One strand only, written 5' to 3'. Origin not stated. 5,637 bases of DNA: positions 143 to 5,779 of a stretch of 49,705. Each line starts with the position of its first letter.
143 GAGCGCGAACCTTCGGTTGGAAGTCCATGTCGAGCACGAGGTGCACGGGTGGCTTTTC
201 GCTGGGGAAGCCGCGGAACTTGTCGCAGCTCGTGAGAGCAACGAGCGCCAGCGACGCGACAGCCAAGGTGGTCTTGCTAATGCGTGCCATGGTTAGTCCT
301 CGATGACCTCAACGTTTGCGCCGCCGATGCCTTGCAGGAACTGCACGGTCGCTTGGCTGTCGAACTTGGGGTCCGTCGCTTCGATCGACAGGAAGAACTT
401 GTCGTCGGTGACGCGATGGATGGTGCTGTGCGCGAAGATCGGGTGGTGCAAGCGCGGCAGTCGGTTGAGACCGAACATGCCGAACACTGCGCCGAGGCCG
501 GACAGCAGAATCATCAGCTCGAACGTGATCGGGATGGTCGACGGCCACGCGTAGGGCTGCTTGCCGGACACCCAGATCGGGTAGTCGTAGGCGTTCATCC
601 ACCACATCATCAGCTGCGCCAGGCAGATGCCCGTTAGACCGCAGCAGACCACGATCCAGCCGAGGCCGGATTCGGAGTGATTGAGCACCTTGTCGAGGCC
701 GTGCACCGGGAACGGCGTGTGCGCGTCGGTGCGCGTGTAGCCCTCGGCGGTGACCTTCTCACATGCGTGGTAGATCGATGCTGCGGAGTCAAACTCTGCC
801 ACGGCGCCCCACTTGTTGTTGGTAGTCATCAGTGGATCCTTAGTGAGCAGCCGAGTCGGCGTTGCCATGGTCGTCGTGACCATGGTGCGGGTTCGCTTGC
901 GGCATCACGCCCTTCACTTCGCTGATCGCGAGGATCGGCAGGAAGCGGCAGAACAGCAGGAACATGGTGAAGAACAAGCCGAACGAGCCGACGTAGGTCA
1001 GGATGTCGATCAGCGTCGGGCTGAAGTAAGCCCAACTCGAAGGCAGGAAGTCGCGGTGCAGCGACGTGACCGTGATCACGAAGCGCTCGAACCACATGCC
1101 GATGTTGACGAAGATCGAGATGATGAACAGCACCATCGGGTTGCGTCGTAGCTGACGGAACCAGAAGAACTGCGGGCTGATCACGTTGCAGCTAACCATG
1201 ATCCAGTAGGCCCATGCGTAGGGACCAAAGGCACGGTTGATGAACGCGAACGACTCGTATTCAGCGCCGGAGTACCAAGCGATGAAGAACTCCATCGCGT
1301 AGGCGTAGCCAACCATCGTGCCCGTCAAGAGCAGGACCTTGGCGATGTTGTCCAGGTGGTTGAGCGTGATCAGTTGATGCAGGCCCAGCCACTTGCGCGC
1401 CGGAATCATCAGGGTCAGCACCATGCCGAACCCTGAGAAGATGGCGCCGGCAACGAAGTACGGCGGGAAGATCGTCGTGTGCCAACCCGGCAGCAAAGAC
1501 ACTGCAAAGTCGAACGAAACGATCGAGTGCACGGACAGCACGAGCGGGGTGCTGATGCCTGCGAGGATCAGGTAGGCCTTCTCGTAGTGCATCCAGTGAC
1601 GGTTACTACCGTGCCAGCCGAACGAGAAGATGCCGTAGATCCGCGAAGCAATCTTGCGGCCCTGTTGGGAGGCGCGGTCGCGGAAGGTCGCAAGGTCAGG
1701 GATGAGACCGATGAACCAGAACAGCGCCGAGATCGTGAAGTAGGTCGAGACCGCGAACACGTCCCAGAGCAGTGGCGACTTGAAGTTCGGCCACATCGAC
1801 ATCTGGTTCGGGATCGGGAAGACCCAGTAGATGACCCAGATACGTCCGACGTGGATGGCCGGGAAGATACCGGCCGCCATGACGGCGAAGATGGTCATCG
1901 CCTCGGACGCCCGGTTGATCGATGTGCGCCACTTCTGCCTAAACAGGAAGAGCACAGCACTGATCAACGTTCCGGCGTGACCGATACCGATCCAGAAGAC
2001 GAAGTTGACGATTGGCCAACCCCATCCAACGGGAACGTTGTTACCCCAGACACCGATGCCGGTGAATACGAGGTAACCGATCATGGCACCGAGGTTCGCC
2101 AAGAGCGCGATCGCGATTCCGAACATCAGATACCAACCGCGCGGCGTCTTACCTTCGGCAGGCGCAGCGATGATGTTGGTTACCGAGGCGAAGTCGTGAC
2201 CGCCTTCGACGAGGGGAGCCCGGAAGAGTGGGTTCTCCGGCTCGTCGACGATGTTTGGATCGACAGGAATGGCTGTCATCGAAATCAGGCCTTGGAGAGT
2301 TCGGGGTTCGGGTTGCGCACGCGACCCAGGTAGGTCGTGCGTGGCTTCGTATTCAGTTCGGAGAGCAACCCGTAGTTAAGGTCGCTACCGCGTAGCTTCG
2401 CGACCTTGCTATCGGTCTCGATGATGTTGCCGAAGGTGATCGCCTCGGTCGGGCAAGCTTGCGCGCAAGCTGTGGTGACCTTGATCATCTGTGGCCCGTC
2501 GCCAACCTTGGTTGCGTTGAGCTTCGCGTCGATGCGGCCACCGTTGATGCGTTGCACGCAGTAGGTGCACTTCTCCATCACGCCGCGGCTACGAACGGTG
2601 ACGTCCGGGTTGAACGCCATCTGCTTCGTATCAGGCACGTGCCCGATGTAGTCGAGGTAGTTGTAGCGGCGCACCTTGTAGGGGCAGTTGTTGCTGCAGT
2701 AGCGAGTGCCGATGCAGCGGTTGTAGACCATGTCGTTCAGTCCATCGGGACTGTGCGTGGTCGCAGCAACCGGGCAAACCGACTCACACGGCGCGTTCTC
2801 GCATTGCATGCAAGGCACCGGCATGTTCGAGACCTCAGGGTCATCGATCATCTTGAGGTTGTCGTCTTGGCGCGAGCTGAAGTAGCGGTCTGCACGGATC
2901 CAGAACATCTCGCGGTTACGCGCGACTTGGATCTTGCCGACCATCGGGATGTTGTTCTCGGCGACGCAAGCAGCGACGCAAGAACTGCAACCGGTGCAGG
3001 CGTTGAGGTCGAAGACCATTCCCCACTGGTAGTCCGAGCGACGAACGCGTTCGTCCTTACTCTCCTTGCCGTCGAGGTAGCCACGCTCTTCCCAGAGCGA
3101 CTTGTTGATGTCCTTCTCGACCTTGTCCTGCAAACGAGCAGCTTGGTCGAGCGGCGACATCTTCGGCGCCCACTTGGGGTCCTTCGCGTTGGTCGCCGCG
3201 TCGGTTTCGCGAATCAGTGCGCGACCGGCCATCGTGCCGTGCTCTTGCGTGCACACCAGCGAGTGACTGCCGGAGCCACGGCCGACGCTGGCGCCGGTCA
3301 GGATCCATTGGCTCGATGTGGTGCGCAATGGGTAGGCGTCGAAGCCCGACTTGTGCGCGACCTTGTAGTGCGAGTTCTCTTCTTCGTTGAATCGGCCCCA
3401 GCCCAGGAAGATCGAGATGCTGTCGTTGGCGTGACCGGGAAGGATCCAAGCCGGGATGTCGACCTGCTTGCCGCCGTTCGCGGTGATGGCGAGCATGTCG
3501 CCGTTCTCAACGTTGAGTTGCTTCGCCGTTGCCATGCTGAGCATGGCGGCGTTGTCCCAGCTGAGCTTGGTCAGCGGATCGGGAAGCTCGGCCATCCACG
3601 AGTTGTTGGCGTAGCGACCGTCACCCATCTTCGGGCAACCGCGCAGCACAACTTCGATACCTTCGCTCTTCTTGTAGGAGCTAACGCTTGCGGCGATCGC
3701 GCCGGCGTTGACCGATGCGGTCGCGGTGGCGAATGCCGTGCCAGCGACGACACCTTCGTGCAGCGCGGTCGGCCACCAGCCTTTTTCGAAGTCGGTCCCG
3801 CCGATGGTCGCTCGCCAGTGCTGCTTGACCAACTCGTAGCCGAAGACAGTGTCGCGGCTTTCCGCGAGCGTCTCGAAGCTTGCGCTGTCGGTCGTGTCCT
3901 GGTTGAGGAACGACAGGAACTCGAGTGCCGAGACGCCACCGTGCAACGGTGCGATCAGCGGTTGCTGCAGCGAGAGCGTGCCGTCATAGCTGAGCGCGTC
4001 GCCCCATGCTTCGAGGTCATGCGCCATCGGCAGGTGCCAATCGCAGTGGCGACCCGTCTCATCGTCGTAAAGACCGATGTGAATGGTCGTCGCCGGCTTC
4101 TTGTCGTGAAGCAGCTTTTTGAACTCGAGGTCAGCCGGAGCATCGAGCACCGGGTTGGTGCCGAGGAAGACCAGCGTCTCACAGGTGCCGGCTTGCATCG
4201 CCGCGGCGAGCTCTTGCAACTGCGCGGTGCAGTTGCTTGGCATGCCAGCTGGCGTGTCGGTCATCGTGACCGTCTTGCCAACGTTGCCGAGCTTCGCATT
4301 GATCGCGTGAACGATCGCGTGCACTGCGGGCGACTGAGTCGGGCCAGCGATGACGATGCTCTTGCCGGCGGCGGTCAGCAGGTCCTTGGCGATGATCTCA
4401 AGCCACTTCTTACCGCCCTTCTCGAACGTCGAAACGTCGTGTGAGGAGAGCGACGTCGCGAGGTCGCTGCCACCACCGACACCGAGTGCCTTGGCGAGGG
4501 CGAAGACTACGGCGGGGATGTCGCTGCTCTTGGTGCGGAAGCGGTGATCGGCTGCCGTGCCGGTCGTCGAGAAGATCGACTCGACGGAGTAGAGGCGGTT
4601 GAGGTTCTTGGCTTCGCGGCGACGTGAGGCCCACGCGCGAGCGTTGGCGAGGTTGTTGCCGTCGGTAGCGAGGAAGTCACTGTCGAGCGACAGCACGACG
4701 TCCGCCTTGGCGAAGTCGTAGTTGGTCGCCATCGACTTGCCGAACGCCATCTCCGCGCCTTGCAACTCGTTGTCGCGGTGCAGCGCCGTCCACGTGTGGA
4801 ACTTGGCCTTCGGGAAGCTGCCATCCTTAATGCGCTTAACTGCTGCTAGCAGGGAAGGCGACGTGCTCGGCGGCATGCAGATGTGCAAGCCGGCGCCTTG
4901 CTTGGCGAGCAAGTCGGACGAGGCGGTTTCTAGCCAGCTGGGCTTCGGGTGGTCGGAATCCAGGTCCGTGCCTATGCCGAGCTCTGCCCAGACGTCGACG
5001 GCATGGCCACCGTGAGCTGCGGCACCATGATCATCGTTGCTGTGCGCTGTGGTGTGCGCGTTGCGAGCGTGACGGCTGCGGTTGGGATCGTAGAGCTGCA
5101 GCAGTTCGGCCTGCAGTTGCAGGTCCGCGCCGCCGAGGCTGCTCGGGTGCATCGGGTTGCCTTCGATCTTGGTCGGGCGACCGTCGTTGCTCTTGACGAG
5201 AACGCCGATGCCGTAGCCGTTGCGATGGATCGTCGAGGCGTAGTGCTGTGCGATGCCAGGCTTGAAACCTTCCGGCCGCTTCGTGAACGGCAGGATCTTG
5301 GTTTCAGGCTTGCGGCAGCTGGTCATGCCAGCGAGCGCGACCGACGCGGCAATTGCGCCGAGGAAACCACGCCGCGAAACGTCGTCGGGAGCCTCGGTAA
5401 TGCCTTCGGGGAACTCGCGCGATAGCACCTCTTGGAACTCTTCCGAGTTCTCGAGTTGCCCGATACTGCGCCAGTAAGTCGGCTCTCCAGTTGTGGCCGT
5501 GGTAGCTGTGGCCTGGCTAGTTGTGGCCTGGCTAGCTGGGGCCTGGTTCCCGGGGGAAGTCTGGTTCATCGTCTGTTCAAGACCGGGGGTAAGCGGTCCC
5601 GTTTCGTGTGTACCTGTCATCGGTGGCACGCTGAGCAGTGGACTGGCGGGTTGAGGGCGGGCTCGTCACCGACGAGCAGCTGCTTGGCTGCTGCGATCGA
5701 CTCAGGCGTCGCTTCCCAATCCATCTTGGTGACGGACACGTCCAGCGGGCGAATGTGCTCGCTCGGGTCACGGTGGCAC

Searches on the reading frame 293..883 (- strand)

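Call 80: search_protein_families(library=pfam, proteins=[window:293-883:-], max_evalue=0.0001)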
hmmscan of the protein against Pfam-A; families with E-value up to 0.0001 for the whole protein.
window:293-883:- (196 aa): 1 family
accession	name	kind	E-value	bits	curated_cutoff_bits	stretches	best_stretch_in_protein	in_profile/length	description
PF11821.13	ActD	-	3.7e-62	209.4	25.7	1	26-192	2-169/170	Alternative complex III, ActD subunit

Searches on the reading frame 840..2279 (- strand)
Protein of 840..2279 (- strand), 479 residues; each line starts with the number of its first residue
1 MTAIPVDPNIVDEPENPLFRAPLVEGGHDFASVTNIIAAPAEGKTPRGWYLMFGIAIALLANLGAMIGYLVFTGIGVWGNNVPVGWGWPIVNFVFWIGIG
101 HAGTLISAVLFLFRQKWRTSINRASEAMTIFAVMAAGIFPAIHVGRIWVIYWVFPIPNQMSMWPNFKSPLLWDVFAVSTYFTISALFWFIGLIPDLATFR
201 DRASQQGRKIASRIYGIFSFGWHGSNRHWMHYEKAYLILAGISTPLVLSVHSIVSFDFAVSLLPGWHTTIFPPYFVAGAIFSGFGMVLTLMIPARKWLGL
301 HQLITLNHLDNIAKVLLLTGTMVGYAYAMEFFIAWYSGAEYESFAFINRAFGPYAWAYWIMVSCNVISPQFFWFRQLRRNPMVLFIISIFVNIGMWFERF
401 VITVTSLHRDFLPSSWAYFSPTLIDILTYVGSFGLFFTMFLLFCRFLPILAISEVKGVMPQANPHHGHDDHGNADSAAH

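Call 80: search_protein_families(library=pfam, proteins=[window:840-2279:-], max_evalue=0.0001)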
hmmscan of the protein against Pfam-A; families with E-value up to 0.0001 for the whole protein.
window:840-2279:- (479 aa): 1 family
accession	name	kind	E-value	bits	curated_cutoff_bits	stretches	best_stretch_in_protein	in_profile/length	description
PF03916.19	NrfD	-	1.1e-24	88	25.8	1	80-406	5-308/313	Polysulphide reductase, NrfD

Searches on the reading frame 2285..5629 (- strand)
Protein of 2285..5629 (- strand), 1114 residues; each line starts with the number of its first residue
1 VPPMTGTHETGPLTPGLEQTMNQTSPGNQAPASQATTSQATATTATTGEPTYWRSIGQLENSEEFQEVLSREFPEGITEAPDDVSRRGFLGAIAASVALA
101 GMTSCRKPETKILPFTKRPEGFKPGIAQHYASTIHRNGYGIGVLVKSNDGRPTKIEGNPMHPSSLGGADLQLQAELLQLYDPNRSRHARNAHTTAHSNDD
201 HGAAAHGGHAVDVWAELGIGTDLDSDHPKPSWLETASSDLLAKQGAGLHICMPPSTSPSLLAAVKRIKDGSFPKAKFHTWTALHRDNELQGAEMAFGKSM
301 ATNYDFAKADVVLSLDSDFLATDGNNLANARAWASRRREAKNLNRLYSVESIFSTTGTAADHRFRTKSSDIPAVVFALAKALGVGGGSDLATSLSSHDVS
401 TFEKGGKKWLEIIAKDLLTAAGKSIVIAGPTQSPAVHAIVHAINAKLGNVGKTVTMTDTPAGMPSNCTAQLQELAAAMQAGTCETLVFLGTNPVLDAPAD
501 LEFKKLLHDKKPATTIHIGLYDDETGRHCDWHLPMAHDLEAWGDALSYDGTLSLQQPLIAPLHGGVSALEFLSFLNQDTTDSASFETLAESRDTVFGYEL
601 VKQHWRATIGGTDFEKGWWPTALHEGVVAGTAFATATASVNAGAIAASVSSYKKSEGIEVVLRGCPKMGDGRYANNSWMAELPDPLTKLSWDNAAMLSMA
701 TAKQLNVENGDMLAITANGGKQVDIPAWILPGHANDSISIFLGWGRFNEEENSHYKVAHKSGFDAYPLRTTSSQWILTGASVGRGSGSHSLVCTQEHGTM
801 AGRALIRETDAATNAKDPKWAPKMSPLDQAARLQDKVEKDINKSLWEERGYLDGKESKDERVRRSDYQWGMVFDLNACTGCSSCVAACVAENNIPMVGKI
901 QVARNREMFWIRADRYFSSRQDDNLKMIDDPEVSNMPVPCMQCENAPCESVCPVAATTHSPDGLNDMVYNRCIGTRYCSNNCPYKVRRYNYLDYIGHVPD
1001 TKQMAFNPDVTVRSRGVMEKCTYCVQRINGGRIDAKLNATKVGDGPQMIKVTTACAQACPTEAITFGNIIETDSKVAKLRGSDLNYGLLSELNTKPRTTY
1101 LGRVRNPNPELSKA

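Call 80: search_protein_families(library=pfam, proteins=[window:2285-5629:-], max_evalue=0.0001)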
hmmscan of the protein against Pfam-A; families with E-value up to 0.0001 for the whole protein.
window:2285-5629:- (1114 aa): 5 families
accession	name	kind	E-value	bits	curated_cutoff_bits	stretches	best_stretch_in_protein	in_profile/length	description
PF12838.12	Fer4_7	-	1e-12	48.7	27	2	971-1063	1-52/52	4Fe-4S dicluster domain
PF13183.11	Fer4_8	-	1.3e-06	29.2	27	0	875-954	2-66/68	4Fe-4S dicluster domain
PF13187.11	Fer4_9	-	1.7e-06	28.3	27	0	877-954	1-49/52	4Fe-4S dicluster domain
PF13247.11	Fer4_11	-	3e-06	27.8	26.2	1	936-990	6-62/100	4Fe-4S dicluster domain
PF13237.11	Fer4_10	-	7.1e-05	23.1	25.5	0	871-953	2-53/53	4Fe-4S dicluster domain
